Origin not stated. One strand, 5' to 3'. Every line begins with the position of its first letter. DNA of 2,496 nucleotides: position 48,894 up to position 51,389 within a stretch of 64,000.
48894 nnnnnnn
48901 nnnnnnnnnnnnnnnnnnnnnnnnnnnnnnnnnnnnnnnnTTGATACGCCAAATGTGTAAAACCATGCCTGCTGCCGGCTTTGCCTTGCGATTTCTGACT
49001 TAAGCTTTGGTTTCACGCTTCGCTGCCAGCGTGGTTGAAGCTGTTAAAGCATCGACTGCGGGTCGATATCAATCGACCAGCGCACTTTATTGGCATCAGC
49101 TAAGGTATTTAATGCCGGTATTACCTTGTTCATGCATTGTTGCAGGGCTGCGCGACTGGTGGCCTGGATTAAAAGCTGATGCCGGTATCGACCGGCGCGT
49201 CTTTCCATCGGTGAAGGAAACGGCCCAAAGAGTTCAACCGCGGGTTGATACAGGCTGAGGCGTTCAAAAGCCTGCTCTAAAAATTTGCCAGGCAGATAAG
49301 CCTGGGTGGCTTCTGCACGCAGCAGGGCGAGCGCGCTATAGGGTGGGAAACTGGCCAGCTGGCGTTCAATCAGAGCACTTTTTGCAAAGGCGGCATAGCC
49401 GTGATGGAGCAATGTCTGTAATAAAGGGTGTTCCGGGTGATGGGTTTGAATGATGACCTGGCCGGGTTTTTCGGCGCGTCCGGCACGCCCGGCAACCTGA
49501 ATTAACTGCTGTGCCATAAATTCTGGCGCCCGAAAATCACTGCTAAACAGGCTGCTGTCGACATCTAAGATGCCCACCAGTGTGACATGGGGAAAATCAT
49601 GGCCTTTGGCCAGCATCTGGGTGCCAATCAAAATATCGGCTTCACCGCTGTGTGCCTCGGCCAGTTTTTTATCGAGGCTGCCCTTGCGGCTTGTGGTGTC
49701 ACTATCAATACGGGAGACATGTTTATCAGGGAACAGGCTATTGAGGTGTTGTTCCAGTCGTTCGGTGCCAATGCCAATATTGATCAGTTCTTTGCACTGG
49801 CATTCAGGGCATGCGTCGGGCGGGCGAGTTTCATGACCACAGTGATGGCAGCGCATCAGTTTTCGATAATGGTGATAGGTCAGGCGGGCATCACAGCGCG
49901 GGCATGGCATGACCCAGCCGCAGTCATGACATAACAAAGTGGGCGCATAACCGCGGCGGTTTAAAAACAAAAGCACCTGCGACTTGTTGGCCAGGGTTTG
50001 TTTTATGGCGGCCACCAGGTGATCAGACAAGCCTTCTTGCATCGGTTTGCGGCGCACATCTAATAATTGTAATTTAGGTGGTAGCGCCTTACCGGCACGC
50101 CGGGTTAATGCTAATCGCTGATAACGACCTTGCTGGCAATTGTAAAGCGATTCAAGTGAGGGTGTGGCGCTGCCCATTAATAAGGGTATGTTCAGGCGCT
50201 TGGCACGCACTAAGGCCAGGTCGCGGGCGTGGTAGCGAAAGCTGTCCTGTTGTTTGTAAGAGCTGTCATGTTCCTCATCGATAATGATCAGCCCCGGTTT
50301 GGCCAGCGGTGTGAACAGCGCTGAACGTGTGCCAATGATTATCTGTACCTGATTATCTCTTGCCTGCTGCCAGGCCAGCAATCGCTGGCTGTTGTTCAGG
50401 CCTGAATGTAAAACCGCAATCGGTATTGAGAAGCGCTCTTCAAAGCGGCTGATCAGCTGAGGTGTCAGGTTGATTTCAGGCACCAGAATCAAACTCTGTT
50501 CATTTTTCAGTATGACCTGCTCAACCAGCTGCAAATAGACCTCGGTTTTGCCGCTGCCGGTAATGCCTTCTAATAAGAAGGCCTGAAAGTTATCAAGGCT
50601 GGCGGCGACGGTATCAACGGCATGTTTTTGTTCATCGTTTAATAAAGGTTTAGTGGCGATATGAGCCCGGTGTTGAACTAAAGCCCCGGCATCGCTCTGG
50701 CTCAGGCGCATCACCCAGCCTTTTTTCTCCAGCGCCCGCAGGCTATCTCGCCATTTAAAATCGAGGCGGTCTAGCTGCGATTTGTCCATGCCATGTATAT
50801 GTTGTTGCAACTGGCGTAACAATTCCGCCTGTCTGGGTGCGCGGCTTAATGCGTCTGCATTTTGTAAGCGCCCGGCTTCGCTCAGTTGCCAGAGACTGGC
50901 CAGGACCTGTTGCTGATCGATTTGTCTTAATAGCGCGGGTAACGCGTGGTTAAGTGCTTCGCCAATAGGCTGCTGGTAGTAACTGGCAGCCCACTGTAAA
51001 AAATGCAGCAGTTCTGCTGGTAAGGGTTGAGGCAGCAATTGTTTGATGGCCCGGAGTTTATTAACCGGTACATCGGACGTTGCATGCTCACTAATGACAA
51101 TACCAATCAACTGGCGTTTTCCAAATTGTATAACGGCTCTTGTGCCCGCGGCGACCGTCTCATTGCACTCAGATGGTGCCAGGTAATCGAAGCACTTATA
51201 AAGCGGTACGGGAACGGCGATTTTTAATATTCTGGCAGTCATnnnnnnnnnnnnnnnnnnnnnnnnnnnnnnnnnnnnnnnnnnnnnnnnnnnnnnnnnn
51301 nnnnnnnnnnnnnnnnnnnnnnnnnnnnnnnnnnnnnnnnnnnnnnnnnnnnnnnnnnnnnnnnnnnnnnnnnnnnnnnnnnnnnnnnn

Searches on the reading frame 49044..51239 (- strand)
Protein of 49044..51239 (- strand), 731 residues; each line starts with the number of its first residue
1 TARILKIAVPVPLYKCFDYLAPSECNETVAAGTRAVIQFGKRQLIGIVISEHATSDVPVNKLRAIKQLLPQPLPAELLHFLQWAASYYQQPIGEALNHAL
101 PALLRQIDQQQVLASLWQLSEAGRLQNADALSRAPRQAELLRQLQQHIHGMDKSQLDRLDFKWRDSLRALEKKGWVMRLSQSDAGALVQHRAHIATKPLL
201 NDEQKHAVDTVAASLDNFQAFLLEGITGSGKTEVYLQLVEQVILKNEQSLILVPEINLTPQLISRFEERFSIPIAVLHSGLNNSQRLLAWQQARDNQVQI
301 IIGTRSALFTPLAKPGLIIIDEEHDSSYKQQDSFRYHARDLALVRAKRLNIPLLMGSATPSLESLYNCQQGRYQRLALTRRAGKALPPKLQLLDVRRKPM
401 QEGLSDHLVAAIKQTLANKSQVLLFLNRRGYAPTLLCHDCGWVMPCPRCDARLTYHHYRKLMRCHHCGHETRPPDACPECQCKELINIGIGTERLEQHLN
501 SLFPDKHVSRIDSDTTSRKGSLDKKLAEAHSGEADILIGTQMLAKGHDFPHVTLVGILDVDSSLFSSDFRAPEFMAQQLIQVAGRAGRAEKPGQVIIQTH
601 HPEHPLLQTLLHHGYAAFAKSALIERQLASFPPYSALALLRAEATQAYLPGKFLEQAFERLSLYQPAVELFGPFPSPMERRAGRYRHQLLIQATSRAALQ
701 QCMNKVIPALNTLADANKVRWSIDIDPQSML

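Call 46: search_protein_families(library=pfam, proteins=[window:49044-51239:-], max_evalue=0.00001)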
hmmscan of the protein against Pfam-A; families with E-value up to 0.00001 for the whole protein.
window:49044-51239:- (731 aa): 6 families
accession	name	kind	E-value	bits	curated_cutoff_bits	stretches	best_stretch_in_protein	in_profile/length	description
PF17764.6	PriA_3primeBD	-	1.5e-24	86.1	22.7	1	6-101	1-96/96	3'DNA-binding domain (3'BD)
PF18074.6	PriA_C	-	1.6e-22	80.6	26.9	1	633-727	1-95/95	Primosomal protein N C-terminal domain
PF00270.35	DEAD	-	3.1e-19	69.7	26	1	204-364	4-163/167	DEAD/DEAH box helicase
PF04851.21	ResIII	-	1.9e-17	64.1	22.5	1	200-360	4-162/164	Type III restriction enzyme, res subunit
PF00271.37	Helicase_C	-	1.4e-15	57.9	23.5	1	494-589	27-109/110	Helicase conserved C-terminal domain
PF18319.7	Zn_ribbon_PriA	-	4e-11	43.1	26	1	446-472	1-27/27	PriA DNA helicase Cys-rich region (CRR) domain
